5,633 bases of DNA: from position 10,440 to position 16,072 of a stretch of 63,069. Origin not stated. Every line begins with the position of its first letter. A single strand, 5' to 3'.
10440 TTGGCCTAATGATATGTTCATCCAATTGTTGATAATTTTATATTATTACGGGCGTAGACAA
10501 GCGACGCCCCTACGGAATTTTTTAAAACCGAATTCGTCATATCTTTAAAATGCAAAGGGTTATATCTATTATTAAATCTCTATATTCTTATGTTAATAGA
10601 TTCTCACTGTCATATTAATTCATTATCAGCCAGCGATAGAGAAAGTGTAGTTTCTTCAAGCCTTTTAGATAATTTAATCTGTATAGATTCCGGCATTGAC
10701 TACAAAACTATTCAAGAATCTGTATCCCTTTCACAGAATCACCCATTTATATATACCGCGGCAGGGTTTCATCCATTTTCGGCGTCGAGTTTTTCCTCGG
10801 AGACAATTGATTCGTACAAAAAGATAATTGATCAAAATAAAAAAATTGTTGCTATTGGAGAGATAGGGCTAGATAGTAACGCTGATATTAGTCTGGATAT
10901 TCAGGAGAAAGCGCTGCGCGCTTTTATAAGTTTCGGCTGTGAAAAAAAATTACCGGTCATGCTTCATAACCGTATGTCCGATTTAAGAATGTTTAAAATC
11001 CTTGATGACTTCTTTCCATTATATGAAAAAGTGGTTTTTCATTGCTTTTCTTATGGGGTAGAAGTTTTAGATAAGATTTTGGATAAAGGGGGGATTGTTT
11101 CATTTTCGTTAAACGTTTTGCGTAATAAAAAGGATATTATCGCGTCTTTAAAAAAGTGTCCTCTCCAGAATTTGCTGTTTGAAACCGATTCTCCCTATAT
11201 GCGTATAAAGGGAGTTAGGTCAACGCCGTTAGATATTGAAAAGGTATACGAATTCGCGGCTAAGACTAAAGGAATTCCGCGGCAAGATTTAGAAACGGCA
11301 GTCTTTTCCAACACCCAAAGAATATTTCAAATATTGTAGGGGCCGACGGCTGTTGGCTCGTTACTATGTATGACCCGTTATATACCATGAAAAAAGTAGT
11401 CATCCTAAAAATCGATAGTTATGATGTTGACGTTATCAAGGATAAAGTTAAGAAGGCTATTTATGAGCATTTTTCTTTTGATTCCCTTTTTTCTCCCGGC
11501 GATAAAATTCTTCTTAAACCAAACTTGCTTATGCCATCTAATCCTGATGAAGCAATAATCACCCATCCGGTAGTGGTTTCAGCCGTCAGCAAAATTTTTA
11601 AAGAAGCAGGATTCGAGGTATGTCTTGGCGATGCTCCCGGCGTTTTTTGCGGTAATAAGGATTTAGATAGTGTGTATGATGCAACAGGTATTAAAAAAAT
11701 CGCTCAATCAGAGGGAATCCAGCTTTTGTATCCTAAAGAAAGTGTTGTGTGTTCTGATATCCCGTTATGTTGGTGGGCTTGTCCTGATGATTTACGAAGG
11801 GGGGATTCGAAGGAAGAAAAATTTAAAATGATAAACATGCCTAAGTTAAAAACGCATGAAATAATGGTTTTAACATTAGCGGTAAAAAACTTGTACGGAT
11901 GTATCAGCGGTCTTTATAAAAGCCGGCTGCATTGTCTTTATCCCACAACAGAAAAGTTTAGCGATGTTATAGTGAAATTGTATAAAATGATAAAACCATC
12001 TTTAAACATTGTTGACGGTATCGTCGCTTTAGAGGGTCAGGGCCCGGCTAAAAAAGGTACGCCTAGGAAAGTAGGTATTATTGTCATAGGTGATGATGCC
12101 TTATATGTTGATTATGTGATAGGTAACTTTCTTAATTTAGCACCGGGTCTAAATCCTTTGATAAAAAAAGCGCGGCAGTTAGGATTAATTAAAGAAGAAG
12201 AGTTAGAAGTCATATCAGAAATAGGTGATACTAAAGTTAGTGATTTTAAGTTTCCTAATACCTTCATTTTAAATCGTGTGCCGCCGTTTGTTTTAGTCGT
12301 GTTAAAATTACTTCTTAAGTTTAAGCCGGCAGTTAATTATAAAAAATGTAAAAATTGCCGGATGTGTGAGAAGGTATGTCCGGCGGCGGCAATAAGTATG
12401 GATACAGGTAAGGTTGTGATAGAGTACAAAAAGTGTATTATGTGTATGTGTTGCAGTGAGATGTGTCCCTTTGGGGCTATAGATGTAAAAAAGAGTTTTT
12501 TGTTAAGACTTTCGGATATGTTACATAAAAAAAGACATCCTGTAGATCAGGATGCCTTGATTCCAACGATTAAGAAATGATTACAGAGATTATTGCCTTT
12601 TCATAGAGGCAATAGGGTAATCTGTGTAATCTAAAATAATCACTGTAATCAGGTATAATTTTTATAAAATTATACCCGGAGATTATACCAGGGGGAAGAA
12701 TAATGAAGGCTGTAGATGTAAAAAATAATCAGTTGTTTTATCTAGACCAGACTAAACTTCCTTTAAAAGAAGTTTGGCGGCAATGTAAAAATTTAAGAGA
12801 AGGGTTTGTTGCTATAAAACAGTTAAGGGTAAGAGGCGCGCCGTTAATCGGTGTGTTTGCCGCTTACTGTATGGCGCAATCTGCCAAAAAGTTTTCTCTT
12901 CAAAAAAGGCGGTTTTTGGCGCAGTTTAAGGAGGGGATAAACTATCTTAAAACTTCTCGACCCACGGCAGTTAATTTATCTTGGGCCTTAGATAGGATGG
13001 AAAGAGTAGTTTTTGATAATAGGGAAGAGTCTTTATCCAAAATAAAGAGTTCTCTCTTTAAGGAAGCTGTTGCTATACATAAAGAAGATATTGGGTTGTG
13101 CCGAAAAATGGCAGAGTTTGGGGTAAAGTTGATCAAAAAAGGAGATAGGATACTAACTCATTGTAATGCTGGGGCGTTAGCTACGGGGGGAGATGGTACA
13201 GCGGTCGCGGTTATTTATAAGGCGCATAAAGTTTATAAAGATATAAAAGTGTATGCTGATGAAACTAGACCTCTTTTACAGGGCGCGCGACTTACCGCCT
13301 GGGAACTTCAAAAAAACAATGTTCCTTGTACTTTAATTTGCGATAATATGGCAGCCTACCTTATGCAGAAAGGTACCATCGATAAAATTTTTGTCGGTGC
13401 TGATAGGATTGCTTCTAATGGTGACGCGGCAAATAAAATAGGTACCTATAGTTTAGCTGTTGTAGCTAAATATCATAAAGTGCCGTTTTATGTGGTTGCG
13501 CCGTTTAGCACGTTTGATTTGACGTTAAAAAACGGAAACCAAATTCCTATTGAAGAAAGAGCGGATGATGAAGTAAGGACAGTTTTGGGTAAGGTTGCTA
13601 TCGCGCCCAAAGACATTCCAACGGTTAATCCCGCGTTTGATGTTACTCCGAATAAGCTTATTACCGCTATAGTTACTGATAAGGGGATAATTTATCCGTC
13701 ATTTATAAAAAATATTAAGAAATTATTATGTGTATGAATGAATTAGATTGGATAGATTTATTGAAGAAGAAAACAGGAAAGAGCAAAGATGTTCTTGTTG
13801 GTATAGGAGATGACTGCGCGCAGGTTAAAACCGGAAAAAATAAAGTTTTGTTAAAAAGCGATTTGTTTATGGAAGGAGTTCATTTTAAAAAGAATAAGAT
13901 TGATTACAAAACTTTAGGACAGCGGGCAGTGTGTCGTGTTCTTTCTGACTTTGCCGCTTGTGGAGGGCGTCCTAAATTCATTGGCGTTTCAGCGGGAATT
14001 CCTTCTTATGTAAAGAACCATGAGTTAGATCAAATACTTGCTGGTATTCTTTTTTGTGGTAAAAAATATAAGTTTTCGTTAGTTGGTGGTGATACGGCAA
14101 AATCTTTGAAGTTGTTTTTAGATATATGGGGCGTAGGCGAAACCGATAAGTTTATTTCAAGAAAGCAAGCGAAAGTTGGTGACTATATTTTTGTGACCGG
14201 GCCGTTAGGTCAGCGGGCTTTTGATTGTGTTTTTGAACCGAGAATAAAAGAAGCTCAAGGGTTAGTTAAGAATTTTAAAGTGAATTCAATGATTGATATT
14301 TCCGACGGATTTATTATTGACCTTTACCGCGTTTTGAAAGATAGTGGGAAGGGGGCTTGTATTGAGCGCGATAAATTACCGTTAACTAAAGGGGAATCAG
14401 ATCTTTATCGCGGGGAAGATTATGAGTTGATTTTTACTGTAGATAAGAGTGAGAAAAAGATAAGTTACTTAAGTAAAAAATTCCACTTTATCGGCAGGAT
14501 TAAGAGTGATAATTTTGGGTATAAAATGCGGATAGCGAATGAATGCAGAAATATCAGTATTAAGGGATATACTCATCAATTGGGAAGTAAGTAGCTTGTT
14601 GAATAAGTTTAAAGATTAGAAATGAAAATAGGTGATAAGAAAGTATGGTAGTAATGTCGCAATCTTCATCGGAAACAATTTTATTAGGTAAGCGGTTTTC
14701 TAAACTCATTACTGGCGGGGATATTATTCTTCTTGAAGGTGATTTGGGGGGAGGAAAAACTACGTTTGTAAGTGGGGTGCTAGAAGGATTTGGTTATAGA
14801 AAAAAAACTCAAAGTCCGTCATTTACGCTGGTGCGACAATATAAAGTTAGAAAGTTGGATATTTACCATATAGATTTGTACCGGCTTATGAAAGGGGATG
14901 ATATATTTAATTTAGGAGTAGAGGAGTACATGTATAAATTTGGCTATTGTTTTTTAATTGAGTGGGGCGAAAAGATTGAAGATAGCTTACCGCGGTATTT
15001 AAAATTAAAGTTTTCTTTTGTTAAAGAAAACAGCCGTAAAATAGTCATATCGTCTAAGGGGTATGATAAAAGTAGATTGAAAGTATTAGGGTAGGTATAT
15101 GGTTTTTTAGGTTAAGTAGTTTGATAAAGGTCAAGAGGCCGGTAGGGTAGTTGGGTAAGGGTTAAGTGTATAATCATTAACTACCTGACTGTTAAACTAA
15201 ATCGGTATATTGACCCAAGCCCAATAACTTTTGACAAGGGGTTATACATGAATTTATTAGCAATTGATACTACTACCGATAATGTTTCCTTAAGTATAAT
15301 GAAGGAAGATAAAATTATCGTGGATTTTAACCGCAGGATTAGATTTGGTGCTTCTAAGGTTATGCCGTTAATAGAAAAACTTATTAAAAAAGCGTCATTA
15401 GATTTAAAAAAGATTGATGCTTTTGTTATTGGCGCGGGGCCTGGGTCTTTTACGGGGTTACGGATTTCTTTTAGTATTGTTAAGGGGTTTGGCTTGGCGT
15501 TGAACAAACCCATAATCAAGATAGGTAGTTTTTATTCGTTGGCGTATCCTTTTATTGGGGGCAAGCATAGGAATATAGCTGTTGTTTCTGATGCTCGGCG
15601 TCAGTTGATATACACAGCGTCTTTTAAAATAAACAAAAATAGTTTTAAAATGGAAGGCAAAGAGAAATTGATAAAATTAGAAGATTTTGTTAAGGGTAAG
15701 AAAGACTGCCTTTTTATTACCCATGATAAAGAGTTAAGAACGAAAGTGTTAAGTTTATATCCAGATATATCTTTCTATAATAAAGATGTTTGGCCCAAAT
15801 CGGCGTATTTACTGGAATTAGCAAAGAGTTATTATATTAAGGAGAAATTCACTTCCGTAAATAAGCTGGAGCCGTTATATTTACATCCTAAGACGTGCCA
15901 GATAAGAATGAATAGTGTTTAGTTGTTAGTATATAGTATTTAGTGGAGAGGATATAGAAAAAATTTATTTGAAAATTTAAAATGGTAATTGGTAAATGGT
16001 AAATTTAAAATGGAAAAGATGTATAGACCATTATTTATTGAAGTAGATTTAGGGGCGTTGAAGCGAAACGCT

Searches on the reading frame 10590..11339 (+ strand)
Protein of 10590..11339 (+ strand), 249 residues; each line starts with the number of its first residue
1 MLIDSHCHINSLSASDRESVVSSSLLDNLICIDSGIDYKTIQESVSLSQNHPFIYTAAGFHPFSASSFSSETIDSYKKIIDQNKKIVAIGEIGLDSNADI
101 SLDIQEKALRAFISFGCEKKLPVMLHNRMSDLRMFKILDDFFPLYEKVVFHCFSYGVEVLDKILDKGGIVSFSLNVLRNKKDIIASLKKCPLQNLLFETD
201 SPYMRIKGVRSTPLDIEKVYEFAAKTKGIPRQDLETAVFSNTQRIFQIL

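Call 69: search_protein_families(library=pfam, proteins=[window:10590-11339:+], max_evalue=0.00001)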
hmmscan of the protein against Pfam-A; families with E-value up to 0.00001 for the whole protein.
window:10590-11339:+ (249 aa): 1 family
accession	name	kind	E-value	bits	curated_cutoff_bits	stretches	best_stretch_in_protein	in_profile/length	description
PF01026.27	TatD_DNase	-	1.2e-51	175.9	27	1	3-247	1-253/253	TatD related DNase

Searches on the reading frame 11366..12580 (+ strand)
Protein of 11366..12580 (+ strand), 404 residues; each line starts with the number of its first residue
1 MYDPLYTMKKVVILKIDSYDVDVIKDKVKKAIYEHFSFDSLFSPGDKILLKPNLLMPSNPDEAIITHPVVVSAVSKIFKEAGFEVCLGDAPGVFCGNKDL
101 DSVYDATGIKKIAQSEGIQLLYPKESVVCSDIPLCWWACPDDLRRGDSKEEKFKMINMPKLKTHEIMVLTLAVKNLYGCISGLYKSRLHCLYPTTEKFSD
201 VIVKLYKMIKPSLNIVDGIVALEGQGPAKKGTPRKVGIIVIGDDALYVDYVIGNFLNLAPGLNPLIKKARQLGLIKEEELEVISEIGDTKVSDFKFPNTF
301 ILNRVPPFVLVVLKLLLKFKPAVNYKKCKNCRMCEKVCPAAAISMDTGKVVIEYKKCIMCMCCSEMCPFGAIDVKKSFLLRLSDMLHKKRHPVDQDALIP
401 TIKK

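Call 69: search_protein_families(library=pfam, proteins=[window:11366-12580:+], max_evalue=0.00001)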
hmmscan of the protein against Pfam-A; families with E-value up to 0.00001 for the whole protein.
window:11366-12580:+ (404 aa): 5 families
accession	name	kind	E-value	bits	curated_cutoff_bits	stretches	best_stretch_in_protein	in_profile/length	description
PF04015.17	DUF362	-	1e-44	153.4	24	1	48-251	1-197/200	Domain of unknown function (DUF362)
PF00037.32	Fer4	-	7.4e-11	41.8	21.1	0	322-344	2-24/24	4Fe-4S binding domain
PF12838.12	Fer4_7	-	3.8e-07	30.9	27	1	327-371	1-52/52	4Fe-4S dicluster domain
PF13237.11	Fer4_10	-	1.4e-06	28.6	25.5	1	322-368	3-53/53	4Fe-4S dicluster domain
PF13183.11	Fer4_8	-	7.6e-06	26.8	27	0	354-371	2-19/68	4Fe-4S dicluster domain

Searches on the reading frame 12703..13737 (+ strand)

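Call 70: search_protein_families(library=pfam, proteins=[window:12703-13737:+], max_evalue=0.00001)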
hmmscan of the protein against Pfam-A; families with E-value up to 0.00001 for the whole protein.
window:12703-13737:+ (344 aa): 1 family
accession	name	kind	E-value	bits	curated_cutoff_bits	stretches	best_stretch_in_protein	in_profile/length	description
PF01008.23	IF-2B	-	8.1e-91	304.6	22.4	1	43-332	2-280/280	Initiation factor 2 subunit family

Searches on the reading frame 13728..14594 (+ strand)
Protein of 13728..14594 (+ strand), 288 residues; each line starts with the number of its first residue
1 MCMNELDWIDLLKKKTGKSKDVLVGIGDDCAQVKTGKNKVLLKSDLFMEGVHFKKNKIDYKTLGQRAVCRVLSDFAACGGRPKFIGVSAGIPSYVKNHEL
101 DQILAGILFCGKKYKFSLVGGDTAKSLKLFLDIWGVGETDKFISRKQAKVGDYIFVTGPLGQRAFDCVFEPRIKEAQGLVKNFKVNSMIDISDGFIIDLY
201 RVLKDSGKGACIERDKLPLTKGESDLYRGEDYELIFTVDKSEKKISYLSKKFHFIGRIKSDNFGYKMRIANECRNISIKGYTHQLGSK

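Call 70: search_protein_families(library=pfam, proteins=[window:13728-14594:+], max_evalue=0.00001)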
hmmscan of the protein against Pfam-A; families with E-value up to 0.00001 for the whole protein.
window:13728-14594:+ (288 aa): 1 family
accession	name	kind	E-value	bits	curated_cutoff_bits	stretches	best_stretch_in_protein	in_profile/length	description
PF00586.29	AIRS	-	3e-20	73.1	24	1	27-138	1-111/112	AIR synthase related protein, N-terminal domain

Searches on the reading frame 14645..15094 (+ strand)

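Call 70: search_protein_families(library=pfam, proteins=[window:14645-15094:+], max_evalue=0.00001)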
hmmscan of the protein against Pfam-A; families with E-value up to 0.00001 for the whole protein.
window:14645-15094:+ (149 aa): 1 family
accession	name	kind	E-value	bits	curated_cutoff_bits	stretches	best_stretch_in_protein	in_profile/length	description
PF02367.23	TsaE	-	2.9e-34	118.2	26.6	1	6-132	2-127/128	Threonylcarbamoyl adenosine biosynthesis protein TsaE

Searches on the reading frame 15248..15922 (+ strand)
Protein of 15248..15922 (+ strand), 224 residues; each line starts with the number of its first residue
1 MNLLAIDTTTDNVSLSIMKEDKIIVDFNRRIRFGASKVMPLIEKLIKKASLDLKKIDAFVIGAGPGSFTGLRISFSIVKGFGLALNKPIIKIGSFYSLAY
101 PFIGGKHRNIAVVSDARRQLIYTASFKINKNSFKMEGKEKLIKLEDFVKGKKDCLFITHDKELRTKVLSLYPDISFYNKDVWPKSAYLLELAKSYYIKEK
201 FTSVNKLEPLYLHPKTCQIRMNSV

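Call 70: search_protein_families(library=pfam, proteins=[window:15248-15922:+], max_evalue=0.00001)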
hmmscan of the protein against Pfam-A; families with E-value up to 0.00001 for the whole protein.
window:15248-15922:+ (224 aa): 1 family
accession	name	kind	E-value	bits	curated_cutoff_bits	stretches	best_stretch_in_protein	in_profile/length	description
PF00814.31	TsaD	-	1.7e-22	80.8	24.8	1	36-148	31-148/264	tRNA N6-adenosine threonylcarbamoyltransferase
